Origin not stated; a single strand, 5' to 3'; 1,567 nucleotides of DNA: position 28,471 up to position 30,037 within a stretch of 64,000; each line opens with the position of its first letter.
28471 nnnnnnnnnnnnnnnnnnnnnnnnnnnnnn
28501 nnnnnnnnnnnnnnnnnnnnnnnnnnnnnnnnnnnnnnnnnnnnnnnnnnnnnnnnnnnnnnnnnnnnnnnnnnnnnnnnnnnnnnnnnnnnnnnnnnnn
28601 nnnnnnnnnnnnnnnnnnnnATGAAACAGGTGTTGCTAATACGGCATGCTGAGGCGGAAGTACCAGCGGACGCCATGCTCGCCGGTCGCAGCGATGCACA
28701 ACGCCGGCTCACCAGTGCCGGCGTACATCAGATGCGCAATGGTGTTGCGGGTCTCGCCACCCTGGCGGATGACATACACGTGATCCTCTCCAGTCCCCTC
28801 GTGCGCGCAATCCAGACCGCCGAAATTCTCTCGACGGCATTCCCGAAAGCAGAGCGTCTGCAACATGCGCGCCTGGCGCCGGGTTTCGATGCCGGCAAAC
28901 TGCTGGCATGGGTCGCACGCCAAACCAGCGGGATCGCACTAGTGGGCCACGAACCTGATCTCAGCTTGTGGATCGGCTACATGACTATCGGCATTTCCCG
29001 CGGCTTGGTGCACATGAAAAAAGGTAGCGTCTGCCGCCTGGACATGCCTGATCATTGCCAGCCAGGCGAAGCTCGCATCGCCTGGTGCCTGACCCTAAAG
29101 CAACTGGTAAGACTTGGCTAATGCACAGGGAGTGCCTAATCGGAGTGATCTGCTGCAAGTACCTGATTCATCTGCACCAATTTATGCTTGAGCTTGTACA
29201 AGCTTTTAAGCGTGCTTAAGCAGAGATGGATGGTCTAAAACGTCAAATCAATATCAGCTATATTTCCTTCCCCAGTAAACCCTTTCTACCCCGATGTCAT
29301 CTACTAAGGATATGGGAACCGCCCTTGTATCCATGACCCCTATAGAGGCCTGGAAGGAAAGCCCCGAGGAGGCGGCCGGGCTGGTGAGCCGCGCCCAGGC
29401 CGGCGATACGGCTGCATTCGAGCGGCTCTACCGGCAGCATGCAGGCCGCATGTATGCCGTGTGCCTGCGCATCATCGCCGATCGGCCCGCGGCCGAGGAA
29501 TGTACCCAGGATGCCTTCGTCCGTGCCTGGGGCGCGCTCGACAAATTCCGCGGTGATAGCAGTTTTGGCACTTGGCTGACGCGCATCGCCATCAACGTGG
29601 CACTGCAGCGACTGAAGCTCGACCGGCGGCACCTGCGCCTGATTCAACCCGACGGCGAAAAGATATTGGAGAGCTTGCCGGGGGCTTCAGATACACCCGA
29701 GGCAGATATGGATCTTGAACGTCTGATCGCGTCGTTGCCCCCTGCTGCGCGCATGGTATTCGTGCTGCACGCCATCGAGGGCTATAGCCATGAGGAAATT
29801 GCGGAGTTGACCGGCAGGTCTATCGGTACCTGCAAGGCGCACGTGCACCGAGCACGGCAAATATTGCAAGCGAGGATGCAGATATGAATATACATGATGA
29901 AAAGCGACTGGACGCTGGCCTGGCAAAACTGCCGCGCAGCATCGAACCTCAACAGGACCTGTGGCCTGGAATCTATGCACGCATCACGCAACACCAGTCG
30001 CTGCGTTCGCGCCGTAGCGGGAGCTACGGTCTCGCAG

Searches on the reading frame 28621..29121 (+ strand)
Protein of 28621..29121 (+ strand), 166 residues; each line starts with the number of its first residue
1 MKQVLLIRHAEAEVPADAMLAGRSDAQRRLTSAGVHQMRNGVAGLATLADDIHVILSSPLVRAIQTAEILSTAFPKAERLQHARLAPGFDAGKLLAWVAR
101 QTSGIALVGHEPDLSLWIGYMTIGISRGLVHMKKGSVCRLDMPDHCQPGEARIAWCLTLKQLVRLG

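Call 9: search_protein_families(library=pfam, proteins=[window:28621-29121:+], max_evalue=0.00001)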
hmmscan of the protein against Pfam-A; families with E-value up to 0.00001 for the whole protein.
window:28621-29121:+ (166 aa): 1 family
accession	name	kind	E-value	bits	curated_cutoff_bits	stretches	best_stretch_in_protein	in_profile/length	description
PF00300.27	His_Phos_1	-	4.6e-10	39.9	21.7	1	4-75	1-68/194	Histidine phosphatase superfamily (branch 1)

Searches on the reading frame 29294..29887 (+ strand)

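Call 9: search_protein_families(library=pfam, proteins=[window:29294-29887:+], max_evalue=0.00001)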
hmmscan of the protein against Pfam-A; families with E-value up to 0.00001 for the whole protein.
window:29294-29887:+ (197 aa): 3 families
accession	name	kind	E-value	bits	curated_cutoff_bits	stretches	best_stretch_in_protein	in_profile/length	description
PF08281.18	Sigma70_r4_2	-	4e-19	68.4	25.7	1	139-189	2-52/54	Sigma-70, region 4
PF04542.20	Sigma70_r2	-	3e-17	62.6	24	1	45-111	1-69/71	Sigma-70 region 2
PF04545.22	Sigma70_r4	-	8.7e-08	32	24.1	1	145-192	2-49/50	Sigma-70, region 4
